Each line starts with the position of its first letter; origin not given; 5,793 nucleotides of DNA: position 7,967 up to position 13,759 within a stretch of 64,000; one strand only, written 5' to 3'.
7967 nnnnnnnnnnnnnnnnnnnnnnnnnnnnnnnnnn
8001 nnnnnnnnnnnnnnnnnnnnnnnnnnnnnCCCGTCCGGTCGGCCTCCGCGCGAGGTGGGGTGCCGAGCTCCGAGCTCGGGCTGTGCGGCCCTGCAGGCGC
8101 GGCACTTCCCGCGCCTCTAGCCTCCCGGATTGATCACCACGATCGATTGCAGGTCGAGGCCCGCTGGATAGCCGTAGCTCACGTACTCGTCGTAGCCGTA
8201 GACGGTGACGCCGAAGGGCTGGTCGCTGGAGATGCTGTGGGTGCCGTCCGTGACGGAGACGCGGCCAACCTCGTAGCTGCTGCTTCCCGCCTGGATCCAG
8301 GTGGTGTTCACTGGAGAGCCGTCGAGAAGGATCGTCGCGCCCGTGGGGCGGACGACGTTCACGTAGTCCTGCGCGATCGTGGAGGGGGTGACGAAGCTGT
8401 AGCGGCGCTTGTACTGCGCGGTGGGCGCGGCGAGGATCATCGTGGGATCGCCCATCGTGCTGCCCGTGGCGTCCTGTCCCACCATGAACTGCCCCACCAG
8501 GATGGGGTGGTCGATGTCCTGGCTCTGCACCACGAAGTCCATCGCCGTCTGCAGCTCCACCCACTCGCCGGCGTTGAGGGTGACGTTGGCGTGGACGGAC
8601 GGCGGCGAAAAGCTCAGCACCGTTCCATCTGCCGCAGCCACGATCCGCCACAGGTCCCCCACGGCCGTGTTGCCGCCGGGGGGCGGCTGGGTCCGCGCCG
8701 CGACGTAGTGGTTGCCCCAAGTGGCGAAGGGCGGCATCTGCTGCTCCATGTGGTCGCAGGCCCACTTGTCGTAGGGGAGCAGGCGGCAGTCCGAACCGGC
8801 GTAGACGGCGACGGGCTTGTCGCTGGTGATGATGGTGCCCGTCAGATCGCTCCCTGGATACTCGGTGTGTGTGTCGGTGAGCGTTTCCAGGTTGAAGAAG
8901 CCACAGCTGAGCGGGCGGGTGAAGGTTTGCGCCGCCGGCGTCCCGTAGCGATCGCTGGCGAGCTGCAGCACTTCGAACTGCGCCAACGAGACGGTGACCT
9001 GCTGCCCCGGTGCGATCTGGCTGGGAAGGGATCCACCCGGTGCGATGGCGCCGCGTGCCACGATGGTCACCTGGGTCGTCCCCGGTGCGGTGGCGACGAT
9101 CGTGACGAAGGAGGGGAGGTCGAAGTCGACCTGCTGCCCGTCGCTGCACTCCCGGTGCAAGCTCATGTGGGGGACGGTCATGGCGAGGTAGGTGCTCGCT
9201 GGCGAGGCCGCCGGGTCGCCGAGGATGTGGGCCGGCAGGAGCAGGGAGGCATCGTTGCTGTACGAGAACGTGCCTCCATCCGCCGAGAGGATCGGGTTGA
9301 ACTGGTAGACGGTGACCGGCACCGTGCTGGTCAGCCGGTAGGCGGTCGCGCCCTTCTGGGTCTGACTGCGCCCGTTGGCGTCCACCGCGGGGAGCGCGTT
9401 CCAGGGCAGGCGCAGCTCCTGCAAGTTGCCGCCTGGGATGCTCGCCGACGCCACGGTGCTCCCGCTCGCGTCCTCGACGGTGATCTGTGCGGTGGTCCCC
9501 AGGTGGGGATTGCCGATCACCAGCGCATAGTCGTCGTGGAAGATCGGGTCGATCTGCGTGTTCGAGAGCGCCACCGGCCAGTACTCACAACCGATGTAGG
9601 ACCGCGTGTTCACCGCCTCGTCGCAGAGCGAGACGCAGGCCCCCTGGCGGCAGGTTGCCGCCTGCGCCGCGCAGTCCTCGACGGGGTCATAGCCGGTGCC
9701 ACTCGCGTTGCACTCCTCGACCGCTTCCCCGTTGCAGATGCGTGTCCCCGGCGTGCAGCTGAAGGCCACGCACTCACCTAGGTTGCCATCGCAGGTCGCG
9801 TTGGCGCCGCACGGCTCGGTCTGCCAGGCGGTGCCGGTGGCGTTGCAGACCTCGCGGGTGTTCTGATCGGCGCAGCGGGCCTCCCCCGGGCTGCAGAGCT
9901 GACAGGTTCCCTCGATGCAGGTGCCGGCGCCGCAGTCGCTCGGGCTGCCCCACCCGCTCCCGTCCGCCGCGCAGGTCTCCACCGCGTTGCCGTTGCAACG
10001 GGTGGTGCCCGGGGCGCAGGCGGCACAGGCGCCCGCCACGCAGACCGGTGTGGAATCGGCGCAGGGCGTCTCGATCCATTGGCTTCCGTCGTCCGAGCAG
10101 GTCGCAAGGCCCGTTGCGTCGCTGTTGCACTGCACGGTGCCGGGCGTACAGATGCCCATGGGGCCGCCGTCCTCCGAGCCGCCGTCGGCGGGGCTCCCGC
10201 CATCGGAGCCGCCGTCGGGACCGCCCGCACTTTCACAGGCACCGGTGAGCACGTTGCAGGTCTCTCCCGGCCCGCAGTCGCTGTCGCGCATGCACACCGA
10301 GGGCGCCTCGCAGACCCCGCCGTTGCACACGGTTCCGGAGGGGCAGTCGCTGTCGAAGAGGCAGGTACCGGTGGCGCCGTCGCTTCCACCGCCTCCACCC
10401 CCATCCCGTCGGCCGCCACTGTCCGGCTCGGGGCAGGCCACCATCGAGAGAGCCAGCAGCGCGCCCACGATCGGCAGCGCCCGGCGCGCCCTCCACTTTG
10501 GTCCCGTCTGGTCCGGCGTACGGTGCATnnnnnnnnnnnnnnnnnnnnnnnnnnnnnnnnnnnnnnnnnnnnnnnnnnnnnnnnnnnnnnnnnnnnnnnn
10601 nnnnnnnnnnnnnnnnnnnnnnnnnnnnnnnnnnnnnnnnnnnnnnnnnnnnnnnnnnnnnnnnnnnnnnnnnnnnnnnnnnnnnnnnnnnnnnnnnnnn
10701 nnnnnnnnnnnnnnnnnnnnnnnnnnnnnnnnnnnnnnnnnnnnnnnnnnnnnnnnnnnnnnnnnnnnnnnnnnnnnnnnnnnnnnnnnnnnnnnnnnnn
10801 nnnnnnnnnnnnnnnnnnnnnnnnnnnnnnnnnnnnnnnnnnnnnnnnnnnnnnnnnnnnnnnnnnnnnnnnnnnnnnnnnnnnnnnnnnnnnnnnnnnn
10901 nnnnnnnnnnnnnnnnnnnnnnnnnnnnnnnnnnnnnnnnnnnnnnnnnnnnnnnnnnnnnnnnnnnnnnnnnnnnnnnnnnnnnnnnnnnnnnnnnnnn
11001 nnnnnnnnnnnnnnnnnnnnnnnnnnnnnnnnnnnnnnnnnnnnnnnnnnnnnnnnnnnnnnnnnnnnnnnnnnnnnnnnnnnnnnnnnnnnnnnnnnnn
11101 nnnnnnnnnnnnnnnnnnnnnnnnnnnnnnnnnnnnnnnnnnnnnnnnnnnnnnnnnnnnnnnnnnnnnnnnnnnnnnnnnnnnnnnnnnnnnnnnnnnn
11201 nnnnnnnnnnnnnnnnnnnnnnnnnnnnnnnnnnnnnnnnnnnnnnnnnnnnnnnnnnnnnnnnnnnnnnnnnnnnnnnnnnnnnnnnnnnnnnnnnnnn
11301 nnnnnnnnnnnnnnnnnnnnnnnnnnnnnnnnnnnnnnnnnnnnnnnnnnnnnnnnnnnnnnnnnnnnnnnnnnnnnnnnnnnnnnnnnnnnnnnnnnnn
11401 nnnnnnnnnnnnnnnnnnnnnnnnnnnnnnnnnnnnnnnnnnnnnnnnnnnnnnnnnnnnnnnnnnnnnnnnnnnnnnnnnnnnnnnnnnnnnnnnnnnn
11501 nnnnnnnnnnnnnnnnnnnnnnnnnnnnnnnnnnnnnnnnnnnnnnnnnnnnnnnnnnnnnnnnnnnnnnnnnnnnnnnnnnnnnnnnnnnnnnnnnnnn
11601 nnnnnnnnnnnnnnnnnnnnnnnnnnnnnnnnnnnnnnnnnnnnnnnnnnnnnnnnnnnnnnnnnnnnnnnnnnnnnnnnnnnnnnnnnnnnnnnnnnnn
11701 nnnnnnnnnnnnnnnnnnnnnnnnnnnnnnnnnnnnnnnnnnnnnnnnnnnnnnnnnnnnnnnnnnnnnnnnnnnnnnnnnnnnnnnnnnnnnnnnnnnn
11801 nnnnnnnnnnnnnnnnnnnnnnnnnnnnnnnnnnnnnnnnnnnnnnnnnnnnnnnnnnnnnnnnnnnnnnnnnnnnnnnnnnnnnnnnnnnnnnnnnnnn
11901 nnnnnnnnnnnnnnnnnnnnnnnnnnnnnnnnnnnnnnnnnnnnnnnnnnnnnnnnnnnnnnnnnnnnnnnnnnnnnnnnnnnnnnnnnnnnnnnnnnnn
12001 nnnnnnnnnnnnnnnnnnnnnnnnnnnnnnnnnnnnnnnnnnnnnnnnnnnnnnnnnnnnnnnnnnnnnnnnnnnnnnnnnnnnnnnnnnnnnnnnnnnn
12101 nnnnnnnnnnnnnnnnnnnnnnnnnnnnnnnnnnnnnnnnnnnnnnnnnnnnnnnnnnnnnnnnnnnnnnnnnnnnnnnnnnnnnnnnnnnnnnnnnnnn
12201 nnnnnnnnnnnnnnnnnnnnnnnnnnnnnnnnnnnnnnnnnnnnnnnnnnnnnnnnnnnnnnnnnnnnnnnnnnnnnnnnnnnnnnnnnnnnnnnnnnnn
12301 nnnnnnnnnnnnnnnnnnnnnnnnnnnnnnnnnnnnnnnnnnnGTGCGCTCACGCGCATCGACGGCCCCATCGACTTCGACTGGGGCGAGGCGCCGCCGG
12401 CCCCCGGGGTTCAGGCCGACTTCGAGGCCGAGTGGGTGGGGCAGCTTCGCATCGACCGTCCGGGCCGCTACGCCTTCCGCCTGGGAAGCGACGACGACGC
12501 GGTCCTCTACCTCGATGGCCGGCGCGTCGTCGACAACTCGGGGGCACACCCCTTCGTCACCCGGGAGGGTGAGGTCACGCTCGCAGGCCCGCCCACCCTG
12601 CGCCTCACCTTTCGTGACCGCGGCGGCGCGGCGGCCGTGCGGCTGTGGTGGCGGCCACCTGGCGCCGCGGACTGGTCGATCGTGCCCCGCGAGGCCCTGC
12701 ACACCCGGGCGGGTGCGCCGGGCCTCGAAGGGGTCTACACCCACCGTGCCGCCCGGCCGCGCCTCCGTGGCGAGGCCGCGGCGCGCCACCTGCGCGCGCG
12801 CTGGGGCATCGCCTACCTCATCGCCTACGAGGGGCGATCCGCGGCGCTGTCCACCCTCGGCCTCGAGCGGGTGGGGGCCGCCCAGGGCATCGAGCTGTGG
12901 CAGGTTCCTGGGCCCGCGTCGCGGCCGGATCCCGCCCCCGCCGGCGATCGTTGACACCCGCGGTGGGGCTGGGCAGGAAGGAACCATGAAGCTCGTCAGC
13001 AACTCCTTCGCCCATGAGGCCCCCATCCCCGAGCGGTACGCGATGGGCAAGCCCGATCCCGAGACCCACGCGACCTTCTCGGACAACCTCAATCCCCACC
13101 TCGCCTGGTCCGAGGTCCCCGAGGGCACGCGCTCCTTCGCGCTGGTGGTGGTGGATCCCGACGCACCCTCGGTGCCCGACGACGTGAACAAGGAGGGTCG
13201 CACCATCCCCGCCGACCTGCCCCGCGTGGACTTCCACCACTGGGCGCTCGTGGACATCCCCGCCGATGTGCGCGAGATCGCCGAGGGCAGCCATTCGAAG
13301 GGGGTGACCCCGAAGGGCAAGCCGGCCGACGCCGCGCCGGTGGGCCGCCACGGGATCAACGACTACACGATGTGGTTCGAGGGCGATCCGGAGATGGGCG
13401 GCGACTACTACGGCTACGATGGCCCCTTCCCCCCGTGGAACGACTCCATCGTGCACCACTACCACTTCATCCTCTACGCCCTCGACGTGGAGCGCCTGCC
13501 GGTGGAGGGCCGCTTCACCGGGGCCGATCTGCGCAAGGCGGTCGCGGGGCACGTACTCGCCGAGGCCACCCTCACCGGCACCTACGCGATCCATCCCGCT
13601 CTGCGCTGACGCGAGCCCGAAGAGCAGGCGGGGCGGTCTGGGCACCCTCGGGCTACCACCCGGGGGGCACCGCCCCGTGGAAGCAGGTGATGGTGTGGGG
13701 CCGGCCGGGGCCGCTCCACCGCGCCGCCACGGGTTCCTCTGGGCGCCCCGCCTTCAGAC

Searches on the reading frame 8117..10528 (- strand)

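Call 33: search_protein_families(library=pfam, proteins=[window:8117-10528:-], max_evalue=0.001)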
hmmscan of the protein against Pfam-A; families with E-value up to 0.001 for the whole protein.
window:8117-10528:- (803 aa): 1 family
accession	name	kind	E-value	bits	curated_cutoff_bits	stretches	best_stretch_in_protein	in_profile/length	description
PF17517.7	IgGFc_binding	-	8.7e-76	255.4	25.6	1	426-778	1-297/297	IgGFc binding protein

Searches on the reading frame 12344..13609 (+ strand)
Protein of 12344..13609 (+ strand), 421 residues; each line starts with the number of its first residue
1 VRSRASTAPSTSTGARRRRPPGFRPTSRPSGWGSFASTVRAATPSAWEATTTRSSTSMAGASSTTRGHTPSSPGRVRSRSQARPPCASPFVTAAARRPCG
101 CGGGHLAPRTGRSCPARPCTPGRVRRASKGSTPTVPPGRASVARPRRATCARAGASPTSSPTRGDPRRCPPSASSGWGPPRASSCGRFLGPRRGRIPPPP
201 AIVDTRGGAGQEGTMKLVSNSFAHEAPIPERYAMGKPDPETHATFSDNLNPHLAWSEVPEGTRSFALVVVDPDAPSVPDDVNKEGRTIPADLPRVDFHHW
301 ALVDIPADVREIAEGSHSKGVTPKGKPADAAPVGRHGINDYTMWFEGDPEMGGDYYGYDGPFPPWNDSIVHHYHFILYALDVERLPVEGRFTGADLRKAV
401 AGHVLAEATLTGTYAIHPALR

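Call 33: search_protein_families(library=pfam, proteins=[window:12344-13609:+], max_evalue=0.001)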
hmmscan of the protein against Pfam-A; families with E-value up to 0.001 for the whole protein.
window:12344-13609:+ (421 aa): 1 family
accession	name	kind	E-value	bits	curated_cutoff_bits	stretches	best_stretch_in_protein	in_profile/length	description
PF01161.25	PBP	-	2e-38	132.2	24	1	242-414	6-135/135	Phosphatidylethanolamine-binding protein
